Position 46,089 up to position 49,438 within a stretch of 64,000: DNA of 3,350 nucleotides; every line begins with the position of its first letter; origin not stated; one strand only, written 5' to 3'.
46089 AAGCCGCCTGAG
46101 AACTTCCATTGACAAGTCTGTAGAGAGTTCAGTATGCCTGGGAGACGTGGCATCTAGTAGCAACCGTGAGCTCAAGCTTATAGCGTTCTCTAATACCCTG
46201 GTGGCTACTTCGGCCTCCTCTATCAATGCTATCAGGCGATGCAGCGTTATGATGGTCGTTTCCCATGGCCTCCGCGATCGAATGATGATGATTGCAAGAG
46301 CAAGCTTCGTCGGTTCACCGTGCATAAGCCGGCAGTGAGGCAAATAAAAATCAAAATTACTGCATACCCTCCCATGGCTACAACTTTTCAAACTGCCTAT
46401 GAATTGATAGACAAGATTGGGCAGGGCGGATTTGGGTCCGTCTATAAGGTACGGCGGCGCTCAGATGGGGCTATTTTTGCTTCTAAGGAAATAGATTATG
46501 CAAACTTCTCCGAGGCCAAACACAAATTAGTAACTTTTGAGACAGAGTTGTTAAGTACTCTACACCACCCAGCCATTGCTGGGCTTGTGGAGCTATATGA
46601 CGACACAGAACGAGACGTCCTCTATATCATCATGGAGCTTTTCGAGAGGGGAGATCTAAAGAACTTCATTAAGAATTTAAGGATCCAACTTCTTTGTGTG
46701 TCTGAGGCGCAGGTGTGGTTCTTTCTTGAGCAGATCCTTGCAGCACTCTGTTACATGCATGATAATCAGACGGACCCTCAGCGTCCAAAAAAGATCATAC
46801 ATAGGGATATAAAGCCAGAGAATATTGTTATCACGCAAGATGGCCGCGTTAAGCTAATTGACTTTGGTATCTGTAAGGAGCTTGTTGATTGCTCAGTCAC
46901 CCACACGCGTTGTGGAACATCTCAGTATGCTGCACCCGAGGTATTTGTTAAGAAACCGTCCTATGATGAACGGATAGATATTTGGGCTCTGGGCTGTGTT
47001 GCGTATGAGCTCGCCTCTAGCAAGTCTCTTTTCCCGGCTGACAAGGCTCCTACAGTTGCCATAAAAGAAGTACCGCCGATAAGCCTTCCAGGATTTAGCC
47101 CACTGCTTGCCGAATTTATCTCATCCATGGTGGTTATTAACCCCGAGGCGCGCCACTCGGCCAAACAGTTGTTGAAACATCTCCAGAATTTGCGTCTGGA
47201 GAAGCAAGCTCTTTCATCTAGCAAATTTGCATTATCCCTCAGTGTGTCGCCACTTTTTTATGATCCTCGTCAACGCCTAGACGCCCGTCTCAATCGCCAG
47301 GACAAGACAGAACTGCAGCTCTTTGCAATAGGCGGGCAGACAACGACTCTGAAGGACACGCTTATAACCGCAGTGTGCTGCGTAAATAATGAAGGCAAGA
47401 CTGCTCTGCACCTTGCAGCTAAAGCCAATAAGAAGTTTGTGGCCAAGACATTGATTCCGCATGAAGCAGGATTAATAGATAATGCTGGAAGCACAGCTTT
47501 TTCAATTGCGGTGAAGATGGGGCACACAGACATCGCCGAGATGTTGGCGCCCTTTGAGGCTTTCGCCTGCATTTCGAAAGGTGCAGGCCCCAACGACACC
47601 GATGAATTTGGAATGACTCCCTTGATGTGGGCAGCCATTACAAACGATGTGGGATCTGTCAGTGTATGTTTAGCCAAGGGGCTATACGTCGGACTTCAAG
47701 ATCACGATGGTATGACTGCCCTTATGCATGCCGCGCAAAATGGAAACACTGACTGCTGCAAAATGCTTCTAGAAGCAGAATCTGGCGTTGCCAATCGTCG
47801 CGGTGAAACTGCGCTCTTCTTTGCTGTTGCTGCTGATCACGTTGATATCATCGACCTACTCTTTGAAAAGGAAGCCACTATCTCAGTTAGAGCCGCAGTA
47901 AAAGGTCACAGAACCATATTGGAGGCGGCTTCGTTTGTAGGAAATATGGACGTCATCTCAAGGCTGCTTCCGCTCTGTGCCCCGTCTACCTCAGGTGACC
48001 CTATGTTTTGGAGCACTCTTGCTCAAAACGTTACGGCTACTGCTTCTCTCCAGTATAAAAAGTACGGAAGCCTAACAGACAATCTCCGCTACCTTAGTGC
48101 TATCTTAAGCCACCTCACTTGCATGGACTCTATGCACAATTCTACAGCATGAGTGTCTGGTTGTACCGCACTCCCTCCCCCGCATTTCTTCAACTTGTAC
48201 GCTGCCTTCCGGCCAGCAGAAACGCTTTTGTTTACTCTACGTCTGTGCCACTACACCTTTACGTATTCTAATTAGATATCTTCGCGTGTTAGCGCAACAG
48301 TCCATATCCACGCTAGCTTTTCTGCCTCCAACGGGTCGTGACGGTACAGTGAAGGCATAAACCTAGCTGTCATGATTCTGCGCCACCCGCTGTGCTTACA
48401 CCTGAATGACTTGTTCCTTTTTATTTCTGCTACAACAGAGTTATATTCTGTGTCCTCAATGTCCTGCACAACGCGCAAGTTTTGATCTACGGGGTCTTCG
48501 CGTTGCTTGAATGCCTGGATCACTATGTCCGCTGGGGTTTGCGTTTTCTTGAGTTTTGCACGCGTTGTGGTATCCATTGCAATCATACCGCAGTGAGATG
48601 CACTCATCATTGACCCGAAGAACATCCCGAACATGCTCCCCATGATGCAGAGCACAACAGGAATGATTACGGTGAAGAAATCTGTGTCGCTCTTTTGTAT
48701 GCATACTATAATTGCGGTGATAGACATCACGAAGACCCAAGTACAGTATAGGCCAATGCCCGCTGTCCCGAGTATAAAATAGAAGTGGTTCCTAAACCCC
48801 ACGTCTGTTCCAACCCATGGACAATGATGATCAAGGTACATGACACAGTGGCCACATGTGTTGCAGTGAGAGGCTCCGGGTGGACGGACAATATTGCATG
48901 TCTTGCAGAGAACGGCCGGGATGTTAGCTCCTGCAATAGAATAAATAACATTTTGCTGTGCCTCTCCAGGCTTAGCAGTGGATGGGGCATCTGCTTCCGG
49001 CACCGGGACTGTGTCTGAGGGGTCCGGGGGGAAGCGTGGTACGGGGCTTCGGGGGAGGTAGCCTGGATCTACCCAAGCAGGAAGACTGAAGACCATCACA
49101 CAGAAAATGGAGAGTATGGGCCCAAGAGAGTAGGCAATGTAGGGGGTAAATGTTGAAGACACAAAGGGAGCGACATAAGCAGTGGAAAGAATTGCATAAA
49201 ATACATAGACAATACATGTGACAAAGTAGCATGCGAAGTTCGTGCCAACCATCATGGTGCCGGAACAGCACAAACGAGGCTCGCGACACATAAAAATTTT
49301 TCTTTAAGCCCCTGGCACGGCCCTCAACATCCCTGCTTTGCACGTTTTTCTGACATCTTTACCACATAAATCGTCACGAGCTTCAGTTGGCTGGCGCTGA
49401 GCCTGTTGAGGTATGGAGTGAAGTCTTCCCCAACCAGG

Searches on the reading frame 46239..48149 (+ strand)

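Call 81: search_protein_families(library=pfam, proteins=[window:46239-48149:+], max_evalue=0.0001)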
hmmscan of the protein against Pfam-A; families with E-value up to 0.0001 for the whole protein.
window:46239-48149:+ (637 aa): 7 families
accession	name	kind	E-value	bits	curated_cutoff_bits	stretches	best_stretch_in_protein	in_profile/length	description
PF00069.31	Pkinase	-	1.8e-59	201.7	31.7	1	54-314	1-260/263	Protein kinase domain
PF12796.13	Ank_2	-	2.9e-41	140.4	27.3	3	480-550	18-88/90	Ankyrin repeats (3 copies)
PF07714.23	PK_Tyr_Ser-Thr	-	2.8e-26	92.8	23.1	1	56-266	3-206/258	Protein tyrosine and serine/threonine kinase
PF00023.36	Ank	-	5.7e-24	83.3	21.1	1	490-513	1-24/33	Ankyrin repeat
PF13637.12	Ank_4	-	5.8e-22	77.7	22.7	1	462-511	1-50/50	Ankyrin repeats (many copies)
PF13606.12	Ank_3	-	1.3e-19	68.4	22.3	0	490-512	1-23/30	Ankyrin repeat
PF13857.12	Ank_5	-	1.1e-13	51.6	27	0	486-526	11-53/56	Ankyrin repeats (many copies)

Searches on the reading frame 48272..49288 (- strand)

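Call 81: search_protein_families(library=pfam, proteins=[window:48272-49288:-], max_evalue=0.0001)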
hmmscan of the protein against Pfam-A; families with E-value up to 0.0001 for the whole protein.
window:48272-49288:- (338 aa): 1 family
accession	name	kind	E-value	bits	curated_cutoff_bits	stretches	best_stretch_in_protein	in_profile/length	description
PF01529.25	DHHC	-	1e-32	113.4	28.7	1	125-248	5-132/133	DHHC palmitoyltransferase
